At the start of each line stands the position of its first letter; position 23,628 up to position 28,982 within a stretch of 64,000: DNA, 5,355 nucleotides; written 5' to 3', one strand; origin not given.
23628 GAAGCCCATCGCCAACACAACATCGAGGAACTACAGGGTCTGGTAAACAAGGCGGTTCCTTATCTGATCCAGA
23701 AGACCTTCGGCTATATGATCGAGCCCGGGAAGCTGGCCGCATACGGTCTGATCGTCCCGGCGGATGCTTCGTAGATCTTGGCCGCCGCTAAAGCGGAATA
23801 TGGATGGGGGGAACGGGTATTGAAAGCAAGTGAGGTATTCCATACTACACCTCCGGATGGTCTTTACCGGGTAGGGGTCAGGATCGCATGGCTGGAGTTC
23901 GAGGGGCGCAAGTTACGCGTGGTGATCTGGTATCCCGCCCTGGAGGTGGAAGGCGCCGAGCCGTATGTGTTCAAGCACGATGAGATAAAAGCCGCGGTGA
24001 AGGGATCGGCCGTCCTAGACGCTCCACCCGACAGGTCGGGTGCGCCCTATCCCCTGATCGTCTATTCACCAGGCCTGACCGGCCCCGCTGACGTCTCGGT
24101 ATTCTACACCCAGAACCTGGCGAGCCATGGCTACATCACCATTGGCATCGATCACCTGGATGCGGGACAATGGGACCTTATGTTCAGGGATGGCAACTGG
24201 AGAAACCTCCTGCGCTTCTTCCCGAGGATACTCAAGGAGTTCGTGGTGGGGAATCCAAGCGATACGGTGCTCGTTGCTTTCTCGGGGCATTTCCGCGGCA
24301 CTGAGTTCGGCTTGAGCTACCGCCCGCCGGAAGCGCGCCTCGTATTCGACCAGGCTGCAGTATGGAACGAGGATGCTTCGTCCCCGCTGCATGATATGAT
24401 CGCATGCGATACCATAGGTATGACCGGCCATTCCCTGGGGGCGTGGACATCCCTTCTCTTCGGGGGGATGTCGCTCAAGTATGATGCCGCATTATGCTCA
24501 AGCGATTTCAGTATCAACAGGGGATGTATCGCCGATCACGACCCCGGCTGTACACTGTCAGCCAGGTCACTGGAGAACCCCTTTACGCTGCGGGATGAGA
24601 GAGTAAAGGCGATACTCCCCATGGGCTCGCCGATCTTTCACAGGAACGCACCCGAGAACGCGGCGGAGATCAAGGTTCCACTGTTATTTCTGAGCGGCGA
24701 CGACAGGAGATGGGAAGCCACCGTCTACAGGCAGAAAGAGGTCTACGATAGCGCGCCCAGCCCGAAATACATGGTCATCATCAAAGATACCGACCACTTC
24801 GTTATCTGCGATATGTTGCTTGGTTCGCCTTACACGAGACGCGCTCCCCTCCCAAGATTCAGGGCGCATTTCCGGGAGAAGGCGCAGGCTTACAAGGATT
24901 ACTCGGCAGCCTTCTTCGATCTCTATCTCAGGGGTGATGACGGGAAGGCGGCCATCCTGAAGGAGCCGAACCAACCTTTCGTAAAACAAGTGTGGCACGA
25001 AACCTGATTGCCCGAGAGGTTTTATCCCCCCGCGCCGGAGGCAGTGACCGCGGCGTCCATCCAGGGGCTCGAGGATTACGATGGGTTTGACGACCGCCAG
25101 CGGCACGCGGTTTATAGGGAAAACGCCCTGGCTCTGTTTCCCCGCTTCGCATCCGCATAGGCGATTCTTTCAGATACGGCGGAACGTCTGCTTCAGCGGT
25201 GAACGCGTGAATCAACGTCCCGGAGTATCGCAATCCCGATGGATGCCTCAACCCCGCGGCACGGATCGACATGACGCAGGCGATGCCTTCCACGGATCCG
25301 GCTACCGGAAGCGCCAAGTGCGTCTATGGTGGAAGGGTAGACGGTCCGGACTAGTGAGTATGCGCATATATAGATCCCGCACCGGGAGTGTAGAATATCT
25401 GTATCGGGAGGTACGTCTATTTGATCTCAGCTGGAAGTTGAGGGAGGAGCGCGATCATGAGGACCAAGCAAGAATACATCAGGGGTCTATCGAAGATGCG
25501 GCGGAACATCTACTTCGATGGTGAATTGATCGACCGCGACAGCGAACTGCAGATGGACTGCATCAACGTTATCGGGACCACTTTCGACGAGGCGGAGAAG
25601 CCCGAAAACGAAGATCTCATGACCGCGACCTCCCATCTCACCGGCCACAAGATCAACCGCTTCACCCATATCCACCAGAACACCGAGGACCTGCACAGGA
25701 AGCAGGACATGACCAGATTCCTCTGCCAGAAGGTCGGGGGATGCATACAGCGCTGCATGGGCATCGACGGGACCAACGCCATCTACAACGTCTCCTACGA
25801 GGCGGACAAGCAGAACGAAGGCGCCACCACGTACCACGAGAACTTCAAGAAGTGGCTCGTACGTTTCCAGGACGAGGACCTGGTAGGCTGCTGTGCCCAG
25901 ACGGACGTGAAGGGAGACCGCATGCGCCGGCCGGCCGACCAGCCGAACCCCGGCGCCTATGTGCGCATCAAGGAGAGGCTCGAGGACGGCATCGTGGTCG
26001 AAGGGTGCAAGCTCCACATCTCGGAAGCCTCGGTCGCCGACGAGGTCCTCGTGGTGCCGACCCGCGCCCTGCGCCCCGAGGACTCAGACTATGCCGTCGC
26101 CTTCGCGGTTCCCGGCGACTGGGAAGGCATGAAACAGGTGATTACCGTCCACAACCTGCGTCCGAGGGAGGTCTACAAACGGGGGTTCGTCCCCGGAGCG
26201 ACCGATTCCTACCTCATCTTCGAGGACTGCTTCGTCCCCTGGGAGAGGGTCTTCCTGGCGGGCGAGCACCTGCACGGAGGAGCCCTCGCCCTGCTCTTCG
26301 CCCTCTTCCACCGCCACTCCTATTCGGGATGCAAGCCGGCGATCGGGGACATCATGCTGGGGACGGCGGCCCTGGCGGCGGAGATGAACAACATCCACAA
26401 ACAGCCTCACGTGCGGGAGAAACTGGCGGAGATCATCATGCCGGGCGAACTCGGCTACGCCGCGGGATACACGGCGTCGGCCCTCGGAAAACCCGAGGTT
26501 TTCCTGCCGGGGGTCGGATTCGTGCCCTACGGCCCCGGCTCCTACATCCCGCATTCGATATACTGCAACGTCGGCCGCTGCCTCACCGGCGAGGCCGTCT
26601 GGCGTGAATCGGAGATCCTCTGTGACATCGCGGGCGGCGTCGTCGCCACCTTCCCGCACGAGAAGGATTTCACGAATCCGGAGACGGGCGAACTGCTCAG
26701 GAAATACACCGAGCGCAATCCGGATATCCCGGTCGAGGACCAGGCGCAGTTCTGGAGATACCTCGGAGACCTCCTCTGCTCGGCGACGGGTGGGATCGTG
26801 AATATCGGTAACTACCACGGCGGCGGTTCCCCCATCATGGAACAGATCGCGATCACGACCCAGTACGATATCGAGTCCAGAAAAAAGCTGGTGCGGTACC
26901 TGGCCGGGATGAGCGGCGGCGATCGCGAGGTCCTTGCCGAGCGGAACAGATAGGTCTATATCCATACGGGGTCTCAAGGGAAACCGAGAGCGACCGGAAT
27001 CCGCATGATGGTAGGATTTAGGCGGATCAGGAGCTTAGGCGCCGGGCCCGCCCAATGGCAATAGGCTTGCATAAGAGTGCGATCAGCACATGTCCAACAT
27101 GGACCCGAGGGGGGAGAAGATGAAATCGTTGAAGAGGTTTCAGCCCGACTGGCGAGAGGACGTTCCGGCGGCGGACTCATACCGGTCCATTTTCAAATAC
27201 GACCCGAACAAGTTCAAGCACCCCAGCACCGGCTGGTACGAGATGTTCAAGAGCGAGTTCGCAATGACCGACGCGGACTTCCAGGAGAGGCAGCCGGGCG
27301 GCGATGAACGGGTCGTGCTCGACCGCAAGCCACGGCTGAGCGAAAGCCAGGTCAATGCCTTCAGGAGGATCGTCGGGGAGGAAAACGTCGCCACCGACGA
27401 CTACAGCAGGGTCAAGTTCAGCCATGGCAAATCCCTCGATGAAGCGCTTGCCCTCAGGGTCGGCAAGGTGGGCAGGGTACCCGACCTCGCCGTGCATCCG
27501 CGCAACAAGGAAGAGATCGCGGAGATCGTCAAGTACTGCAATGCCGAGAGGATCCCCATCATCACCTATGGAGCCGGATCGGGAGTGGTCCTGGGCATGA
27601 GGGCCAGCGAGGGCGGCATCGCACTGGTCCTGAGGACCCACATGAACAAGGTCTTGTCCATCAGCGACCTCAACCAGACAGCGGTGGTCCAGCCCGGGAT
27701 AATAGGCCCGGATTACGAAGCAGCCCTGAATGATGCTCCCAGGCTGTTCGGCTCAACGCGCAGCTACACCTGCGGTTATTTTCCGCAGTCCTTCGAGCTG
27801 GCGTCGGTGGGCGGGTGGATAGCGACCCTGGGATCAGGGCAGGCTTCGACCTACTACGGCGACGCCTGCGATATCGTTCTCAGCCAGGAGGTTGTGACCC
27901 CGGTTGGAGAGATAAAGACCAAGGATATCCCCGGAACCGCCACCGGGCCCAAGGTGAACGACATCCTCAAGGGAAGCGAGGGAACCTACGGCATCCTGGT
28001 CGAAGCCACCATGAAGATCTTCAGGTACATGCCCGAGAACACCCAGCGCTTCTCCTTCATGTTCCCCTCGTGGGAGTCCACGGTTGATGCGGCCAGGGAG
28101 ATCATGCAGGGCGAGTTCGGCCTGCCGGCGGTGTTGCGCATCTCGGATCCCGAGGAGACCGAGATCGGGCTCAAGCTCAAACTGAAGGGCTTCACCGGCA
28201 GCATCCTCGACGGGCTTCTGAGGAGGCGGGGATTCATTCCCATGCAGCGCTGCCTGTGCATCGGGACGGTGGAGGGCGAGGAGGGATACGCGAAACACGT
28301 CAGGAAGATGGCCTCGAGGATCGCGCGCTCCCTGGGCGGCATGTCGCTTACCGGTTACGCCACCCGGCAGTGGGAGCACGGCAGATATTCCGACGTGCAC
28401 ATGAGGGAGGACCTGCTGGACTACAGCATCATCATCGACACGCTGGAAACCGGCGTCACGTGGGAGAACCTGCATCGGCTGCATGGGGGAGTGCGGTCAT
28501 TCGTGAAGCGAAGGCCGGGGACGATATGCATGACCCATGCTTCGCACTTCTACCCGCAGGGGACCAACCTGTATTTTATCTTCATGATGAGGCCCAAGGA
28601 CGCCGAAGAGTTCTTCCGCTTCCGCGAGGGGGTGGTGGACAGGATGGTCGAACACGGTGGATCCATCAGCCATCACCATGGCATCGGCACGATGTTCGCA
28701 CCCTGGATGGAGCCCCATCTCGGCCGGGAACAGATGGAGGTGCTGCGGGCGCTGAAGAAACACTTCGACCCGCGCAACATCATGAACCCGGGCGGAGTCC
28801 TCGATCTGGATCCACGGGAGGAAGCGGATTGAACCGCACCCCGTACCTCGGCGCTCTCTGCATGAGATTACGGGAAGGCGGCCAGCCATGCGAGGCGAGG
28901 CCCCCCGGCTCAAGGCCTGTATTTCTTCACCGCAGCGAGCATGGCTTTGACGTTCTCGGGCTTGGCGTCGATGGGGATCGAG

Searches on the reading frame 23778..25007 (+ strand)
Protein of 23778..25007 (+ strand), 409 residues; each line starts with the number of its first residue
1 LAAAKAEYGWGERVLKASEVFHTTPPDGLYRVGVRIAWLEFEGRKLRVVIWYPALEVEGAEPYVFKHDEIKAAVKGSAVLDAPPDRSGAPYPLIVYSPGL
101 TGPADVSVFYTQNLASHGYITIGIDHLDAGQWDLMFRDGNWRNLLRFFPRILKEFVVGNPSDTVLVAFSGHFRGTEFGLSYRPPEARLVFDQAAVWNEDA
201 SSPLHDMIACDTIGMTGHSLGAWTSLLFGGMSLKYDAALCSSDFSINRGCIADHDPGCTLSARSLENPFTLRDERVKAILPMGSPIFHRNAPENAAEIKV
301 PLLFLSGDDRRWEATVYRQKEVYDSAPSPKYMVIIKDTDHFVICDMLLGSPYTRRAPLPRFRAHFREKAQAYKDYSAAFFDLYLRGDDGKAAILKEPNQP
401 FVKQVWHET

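Call 13: search_protein_families(library=pfam, proteins=[window:23778-25007:+], max_evalue=0.0001)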
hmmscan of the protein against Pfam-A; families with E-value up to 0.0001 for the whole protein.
window:23778-25007:+ (409 aa): 1 family
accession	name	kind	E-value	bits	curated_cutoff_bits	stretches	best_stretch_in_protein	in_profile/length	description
PF03403.19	PAF-AH_p_II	-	2.4e-07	30.1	20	0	86-129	95-138/372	Platelet-activating factor acetylhydrolase, isoform II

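Call 74: search_protein_families(library=pfam, proteins=[window:23778-25007:+], max_evalue=0.01)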
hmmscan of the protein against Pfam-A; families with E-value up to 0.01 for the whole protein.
window:23778-25007:+ (409 aa): 2 families
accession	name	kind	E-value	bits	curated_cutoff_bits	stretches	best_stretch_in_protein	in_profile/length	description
PF03403.19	PAF-AH_p_II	-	2.4e-07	30.1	20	1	86-129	95-138/372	Platelet-activating factor acetylhydrolase, isoform II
PF12740.14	PETase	-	0.00019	21.4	28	0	86-126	49-89/263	PET hydrolase-like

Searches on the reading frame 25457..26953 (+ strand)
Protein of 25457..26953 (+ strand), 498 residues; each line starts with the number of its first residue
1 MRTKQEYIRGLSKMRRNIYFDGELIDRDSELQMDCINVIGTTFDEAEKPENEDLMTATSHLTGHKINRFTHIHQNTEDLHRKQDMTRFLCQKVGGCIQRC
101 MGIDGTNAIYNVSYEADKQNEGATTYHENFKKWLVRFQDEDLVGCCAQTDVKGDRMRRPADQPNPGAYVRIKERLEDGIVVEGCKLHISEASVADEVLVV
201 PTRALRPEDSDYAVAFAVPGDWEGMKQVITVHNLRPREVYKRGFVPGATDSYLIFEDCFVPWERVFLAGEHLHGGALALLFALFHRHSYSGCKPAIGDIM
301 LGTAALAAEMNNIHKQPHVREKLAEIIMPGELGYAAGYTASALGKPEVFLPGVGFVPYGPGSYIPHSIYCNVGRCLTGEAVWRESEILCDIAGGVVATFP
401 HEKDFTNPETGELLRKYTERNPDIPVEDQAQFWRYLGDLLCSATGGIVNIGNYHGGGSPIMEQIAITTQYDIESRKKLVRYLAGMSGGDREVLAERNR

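Call 13: search_protein_families(library=pfam, proteins=[window:25457-26953:+], max_evalue=0.0001)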
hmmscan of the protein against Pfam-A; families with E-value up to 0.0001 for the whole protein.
window:25457-26953:+ (498 aa): 2 families
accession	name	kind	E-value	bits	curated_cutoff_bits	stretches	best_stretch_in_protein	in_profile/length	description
PF11794.13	HpaB_N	-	5.7e-79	265.9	35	1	3-267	1-270/270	4-hydroxyphenylacetate 3-hydroxylase N terminal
PF03241.18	HpaB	-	1.2e-55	188.3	25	1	277-484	4-202/202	4-hydroxyphenylacetate 3-hydroxylase C terminal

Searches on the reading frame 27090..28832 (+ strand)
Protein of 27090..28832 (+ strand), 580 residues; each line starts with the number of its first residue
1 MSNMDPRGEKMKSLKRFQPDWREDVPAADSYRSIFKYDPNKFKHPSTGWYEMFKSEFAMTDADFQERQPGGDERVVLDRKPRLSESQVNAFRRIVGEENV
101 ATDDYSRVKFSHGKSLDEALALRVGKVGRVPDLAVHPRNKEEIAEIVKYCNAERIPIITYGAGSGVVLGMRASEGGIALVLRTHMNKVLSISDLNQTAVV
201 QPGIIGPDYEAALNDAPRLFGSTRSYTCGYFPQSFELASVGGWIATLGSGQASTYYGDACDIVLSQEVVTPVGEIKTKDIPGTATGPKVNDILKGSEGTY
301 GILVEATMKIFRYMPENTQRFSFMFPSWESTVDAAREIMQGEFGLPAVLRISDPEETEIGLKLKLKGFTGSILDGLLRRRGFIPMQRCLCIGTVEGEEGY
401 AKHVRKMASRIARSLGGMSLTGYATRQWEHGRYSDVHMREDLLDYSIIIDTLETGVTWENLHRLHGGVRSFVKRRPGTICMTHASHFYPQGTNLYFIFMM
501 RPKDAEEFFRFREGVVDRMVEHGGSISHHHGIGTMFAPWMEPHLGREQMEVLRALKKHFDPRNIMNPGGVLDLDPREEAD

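Call 13: search_protein_families(library=pfam, proteins=[window:27090-28832:+], max_evalue=0.0001)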
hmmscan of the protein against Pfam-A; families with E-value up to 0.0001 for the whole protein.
window:27090-28832:+ (580 aa): 2 families
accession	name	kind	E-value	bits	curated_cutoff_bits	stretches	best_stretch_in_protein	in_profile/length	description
PF02913.24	FAD-oxidase_C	-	9.3e-36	124.2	21.2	1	315-568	2-246/248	FAD linked oxidases, C-terminal domain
PF01565.28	FAD_binding_4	-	1.2e-30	106.5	26.4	1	131-276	1-136/139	FAD binding domain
